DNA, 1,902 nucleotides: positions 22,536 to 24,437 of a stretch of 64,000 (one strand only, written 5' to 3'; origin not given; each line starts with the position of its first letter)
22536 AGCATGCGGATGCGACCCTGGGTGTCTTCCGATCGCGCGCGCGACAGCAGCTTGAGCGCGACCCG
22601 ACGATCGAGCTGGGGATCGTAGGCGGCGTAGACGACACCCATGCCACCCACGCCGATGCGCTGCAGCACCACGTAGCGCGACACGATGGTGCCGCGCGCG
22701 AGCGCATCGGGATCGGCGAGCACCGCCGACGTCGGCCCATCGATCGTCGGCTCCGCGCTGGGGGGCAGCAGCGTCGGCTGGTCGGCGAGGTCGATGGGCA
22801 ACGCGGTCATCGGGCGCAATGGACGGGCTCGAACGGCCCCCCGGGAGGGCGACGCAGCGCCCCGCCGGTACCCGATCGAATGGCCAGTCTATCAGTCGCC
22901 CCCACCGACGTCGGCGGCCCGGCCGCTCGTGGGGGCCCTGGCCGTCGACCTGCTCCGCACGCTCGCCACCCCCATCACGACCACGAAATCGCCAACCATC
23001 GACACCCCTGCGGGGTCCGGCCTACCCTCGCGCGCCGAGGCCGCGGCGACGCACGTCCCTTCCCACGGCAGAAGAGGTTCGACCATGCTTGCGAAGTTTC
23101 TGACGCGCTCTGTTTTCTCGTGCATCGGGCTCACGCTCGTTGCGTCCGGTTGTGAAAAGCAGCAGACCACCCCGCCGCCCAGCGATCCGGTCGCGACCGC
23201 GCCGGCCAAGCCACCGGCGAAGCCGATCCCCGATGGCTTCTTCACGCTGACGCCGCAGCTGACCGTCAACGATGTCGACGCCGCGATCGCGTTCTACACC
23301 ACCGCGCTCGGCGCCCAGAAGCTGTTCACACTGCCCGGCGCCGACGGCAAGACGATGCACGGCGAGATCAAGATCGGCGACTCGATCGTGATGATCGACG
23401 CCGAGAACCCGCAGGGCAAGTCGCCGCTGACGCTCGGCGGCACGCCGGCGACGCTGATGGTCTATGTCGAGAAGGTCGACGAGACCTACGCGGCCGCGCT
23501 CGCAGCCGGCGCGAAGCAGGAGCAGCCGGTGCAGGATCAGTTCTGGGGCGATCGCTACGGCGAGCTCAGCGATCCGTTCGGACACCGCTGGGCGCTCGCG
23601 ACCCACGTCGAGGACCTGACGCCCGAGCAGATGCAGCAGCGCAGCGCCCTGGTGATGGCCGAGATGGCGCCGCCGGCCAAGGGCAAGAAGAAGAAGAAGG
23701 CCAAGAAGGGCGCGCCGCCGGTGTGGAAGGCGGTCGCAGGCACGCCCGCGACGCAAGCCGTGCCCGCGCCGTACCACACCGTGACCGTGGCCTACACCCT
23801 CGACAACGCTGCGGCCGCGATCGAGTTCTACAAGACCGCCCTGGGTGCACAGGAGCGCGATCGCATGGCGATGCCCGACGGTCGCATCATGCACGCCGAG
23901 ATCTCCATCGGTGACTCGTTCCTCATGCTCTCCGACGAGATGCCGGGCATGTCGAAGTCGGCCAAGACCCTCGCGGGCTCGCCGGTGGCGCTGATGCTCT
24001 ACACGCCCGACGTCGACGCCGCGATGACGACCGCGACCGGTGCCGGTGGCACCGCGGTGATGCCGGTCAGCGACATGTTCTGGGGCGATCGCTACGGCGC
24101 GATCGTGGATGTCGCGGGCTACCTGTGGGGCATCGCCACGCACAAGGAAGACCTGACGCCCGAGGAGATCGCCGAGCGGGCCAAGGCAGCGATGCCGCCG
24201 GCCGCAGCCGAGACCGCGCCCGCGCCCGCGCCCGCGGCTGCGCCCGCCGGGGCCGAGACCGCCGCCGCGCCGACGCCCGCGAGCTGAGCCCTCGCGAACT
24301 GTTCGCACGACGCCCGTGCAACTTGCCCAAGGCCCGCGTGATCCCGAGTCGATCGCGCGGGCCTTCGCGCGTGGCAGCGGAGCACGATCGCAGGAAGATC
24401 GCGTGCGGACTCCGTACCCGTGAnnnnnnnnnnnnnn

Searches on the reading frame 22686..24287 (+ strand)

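Call 59: search_protein_families(library=pfam, proteins=[window:22686-24287:+], max_evalue=0.001)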
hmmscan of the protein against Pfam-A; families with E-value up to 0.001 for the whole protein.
window:22686-24287:+ (533 aa): 6 families
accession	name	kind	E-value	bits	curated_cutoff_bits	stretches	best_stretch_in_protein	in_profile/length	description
PF00903.31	Glyoxalase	-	7.8e-28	97.7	20.6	2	192-304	7-121/121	Glyoxalase/Bleomycin resistance protein/Dioxygenase superfamily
PF18029.7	Glyoxalase_6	-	4.8e-12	46.9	23.6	1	194-304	6-105/106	Glyoxalase-like domain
PF22656.2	At5g48480-like_N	-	8.3e-07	29.1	27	1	374-417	8-58/59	Glyoxalase At5g48480-like, N-terminal domain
PF22677.2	Ble-like_N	-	9.6e-05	22.5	24.5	0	191-209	6-24/41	Bleomycin resistance protein-like N-terminal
PF09832.14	DUF2059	-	0.00038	20.9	23.6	0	191-209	14-32/60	Uncharacterized protein conserved in bacteria (DUF2059)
PF22650.2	At5g48480-like_C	-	0.00066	20.4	27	0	436-459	2-25/50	Glyoxalase At5g48480-like C-terminal domain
